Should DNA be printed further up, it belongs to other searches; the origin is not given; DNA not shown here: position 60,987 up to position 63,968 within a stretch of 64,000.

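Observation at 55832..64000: Type VIIb-secretion-style cargo island without visible machinery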

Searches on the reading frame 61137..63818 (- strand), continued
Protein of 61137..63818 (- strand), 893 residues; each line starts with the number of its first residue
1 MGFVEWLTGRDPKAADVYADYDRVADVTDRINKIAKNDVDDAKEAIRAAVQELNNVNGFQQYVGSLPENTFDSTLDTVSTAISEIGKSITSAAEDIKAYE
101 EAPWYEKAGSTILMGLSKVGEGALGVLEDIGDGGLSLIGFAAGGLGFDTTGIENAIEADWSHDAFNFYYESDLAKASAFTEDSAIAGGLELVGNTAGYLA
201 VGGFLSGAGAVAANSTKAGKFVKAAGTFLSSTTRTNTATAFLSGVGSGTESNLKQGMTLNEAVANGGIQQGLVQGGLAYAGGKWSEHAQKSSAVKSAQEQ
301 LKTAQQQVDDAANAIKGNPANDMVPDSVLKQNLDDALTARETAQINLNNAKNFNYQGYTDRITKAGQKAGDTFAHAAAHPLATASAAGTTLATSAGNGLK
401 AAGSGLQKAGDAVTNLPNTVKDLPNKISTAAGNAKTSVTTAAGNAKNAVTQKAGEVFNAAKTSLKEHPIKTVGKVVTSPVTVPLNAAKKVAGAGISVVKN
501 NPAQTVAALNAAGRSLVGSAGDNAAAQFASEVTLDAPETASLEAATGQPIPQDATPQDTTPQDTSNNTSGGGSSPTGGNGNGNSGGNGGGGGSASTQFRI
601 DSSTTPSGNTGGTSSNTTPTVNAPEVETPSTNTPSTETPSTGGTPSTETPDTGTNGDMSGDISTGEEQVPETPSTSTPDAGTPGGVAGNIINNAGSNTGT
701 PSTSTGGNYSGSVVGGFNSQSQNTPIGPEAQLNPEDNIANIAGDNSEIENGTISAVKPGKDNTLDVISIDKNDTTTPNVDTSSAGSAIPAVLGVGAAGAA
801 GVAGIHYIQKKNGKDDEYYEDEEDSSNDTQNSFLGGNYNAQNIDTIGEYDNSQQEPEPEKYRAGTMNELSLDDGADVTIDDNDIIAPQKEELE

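Call 64: find_encoding_contigs(protein=P0034, flank=10000, max_places=6)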
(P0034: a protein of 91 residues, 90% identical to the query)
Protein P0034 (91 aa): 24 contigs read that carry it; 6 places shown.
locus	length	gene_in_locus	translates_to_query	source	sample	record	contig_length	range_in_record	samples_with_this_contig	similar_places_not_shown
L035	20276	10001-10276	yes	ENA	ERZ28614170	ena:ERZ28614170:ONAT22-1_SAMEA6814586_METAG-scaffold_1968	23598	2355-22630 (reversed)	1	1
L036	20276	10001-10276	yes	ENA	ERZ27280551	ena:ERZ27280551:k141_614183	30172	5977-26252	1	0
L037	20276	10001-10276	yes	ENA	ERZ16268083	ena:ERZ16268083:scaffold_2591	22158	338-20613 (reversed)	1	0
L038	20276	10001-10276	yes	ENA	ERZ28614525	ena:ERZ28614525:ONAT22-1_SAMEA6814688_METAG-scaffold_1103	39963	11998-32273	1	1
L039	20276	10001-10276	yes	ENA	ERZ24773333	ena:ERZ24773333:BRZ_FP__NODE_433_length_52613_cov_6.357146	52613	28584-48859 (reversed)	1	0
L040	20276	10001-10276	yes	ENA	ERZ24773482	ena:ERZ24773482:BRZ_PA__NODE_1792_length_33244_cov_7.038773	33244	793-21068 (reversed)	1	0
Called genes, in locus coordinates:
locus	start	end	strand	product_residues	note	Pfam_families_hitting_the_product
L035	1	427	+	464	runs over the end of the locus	?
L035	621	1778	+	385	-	PF02463:SMC_N (weak), PF13175:AAA_15 (faint), PF13304:AAA_21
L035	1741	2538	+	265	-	-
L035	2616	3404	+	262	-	PF00005:ABC_tran, PF13304:AAA_21 (faint)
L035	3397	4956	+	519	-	-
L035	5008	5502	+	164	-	-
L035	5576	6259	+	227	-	PF01832:Glucosaminidase (weak)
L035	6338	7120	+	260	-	PF13367:PrsW-protease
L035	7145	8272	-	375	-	PF01098:FTSW_RODA_SPOVE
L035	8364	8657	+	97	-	-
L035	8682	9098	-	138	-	PF10612:Spore-coat_CotZ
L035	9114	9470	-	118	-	PF10612:Spore-coat_CotZ (weak)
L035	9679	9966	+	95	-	-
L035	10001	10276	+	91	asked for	-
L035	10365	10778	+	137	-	-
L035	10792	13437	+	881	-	-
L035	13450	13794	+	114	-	PF13780:DUF4176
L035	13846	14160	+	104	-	PF00367:PTS_EIIB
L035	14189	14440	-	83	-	PF13560:HTH_31 (weak), PF12844:HTH_19 (weak), PF01381:HTH_3, PF04545:Sigma70_r4 (faint), PF13443:HTH_26 (weak)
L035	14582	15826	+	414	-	PF00512:HisKA, PF02518:HATPase_c, PF13589:HATPase_c_3 (weak)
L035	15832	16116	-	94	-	-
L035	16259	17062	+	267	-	PF00069:Pkinase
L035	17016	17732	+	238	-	PF01479:S4, PF13275:S4_2 (weak), PF22421:SYY_C-terminal (weak), PF00849:PseudoU_synth_2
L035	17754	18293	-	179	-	-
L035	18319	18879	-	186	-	PF13248:Zn_ribbon_3 (faint)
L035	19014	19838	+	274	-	-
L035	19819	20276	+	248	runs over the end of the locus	-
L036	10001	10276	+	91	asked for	-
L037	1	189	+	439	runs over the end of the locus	PF17802:SpaA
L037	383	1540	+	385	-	PF02463:SMC_N (faint), PF13175:AAA_15 (faint), PF13304:AAA_21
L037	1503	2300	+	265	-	-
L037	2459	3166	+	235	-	PF00005:ABC_tran, PF13304:AAA_21 (faint)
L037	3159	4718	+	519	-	-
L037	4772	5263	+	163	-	-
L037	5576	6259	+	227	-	PF01832:Glucosaminidase (weak)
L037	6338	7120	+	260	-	PF13367:PrsW-protease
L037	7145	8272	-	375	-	PF01098:FTSW_RODA_SPOVE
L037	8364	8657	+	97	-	-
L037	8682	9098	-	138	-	PF10612:Spore-coat_CotZ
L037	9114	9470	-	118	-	PF10612:Spore-coat_CotZ (weak)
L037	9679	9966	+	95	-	-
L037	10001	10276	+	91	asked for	-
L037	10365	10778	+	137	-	-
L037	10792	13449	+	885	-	-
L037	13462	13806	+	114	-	PF13780:DUF4176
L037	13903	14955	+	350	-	PF05598:DUF772, PF01609:DDE_Tnp_1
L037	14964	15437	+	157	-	PF13751:DDE_Tnp_1_6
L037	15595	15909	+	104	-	PF00367:PTS_EIIB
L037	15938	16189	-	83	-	PF13560:HTH_31 (weak), PF12844:HTH_19 (weak), PF01381:HTH_3, PF13443:HTH_26 (weak)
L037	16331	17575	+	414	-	PF00512:HisKA, PF02518:HATPase_c, PF13589:HATPase_c_3 (weak)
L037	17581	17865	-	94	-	-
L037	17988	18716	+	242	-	-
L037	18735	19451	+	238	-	PF01479:S4, PF13275:S4_2 (weak), PF22421:SYY_C-terminal (weak), PF00849:PseudoU_synth_2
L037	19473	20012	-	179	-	-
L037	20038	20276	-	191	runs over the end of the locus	?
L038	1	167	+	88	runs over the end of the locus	-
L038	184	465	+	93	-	PF13780:DUF4176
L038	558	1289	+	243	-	-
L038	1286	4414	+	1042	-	-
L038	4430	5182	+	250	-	PF01163:RIO1, PF17667:Pkinase_fungal (weak), PF00069:Pkinase, PF01636:APH (faint), PF07714:PK_Tyr_Ser-Thr, PF03109:ABC1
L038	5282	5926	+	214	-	-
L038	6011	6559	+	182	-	-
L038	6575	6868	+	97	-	-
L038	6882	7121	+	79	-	-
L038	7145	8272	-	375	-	PF01098:FTSW_RODA_SPOVE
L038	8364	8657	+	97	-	-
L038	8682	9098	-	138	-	PF10612:Spore-coat_CotZ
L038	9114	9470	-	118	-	PF10612:Spore-coat_CotZ (weak)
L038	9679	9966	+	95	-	-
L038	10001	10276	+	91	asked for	-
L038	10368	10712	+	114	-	-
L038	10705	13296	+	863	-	-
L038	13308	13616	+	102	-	PF13780:DUF4176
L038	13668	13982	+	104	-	PF00367:PTS_EIIB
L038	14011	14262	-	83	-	PF13560:HTH_31 (weak), PF12844:HTH_19 (weak), PF01381:HTH_3, PF04545:Sigma70_r4 (faint), PF13443:HTH_26 (weak)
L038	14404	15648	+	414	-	PF00512:HisKA, PF02518:HATPase_c, PF13589:HATPase_c_3 (weak)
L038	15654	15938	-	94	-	-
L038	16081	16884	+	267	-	PF00069:Pkinase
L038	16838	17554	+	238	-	PF01479:S4, PF13275:S4_2 (weak), PF00849:PseudoU_synth_2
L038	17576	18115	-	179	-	-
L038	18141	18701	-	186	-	-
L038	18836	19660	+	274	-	-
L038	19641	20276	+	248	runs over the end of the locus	-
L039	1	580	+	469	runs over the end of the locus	PF17802:SpaA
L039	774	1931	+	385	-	PF02463:SMC_N (weak), PF13175:AAA_15 (faint), PF13304:AAA_21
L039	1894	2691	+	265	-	-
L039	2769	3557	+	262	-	PF00005:ABC_tran, PF13304:AAA_21 (faint)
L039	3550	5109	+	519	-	-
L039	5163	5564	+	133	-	-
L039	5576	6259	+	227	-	PF01832:Glucosaminidase (weak)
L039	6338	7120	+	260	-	PF13367:PrsW-protease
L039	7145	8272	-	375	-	PF01098:FTSW_RODA_SPOVE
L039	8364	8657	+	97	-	-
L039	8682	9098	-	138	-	PF10612:Spore-coat_CotZ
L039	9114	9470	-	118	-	PF10612:Spore-coat_CotZ (weak)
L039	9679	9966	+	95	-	-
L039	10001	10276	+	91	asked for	-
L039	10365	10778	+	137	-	-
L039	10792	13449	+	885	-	-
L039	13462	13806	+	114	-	PF13780:DUF4176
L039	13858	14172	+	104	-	PF00367:PTS_EIIB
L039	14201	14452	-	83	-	PF13560:HTH_31 (weak), PF12844:HTH_19 (weak), PF01381:HTH_3, PF04545:Sigma70_r4 (faint), PF13443:HTH_26 (weak)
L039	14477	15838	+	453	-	PF00512:HisKA, PF02518:HATPase_c, PF13589:HATPase_c_3 (weak)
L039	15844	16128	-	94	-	-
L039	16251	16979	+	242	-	-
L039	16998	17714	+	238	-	PF01479:S4, PF13275:S4_2 (weak), PF00849:PseudoU_synth_2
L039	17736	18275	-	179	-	-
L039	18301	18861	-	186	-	-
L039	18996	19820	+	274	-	-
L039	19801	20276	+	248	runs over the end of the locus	-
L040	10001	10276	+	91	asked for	-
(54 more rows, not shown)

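Call 67: search_protein_families(library=pfam, max_evalue=0.05, proteins=[L038:184-465:+, L038:558-1289:+, L038:1286-4414:+, L038:4430-5182:+, L038:5282-5926:+, L038:6011-6559:+, L038:6575-6868:+, L038:6882-7121:+, L038:8364-8657:+])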
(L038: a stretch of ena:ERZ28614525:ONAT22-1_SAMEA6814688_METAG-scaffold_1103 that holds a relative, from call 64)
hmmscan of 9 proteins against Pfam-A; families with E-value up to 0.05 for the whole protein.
L038:184-465:+ (93 aa): 2 families
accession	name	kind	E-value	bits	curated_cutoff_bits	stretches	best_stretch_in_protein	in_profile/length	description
PF13780.11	DUF4176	-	3e-28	98.1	25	1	6-80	1-74/74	Domain of unknown function (DUF4176)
PF23045.1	DUF7037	-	0.015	15.6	27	1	25-40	3-18/43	Domain of unknown function (DUF7037)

L038:558-1289:+ (243 aa): 1 family
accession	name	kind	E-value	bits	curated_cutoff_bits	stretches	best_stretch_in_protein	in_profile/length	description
PF08700.17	VPS51_Exo84_N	-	0.043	14.4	24.2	1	98-139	12-57/87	Vps51/EXO84/COG1 N-terminal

L038:1286-4414:+ (1042 aa): 1 family
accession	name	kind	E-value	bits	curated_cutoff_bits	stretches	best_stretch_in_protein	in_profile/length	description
PF09143.16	AvrPphF-ORF-2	-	0.036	14.5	25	0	476-512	9-45/175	AvrPphF-ORF-2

L038:4430-5182:+ (250 aa): 10 families
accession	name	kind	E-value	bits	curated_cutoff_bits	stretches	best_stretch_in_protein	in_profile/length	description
PF00069.31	Pkinase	-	2.2e-29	103.1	31.7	1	21-211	21-221/263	Protein kinase domain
PF07714.23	PK_Tyr_Ser-Thr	-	1.6e-18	67.4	23.1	1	23-199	27-220/258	Protein tyrosine and serine/threonine kinase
PF03109.22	ABC1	-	5.2e-13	49.1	22.9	1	39-145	116-223/244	ABC1 atypical kinase-like domain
PF01163.29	RIO1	-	2.7e-10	40.6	22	1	9-135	22-150/187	RIO domain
PF01636.29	APH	-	1.6e-07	31.8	23.2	1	108-137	168-198/239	Phosphotransferase enzyme family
PF17667.7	Pkinase_fungal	-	9.3e-06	25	24.1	1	46-160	261-369/387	Fungal protein kinase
PF14531.12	Kinase-like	-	0.00021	21.1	25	1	94-135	150-191/289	Kinase-like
PF12260.14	PIP49_C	-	0.0009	19.3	25.2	1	51-135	14-109/189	Protein-kinase domain of FAM69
PF06293.20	Kdo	-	0.0025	17.7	21.3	1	86-138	115-171/207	Lipopolysaccharide kinase (Kdo/WaaP) family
PF13095.12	FTA2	-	0.046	13.8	30.2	0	14-128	108-207/214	Kinetochore Sim4 complex subunit FTA2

L038:5282-5926:+ (214 aa): 0 families

L038:6011-6559:+ (182 aa): 1 family
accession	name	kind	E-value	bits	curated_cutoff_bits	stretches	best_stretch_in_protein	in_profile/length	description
PF06013.18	WXG100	-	0.011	16.4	27.3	0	3-72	4-73/86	Proteins of 100 residues with WXG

L038:6575-6868:+ (97 aa): 0 families

L038:6882-7121:+ (79 aa): 0 families

L038:8364-8657:+ (97 aa): 0 families

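Call 69: search_solved_structures(query=L031:1510-1764:+, max_evalue=10)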
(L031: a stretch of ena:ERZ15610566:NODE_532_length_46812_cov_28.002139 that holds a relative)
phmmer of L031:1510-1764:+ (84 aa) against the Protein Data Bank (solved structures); distinct sequences matched with E-value up to 10: 2.
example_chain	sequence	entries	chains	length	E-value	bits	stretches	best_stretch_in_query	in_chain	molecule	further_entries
6qlz_A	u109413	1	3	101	0.26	15.2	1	12-60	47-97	E3 ubiquitin-protein ligase MYLIP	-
3on7_A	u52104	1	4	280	0.35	14.8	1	23-59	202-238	Oxidoreductase, iron/ascorbate family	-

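Call 70: find_related_loci(query=L031:3-1514:+, collection=metagenome_contigs, flank=10000)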
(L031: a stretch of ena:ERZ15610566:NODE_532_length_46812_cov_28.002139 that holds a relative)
Query L031:3-1514:+ (504 aa) in metagenome_contigs; peptide patterns used: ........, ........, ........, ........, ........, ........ (x = any residue, [..] = any of these).
98 stretches matched a pattern; 6 encode a relative of the query (tblastn E <= 1e-3); 6 distinct loci.
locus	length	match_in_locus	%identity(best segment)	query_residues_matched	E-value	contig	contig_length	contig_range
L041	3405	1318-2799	70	11-504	0e+0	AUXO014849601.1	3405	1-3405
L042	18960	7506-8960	37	11-497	2e-100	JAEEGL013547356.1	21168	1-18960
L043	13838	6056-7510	36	11-497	2e-93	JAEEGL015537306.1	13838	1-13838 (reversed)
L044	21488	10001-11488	33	11-495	1e-75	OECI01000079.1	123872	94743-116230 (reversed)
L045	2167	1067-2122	39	11-367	4e-78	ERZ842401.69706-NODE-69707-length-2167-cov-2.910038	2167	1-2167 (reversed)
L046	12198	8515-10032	34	5-497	9e-73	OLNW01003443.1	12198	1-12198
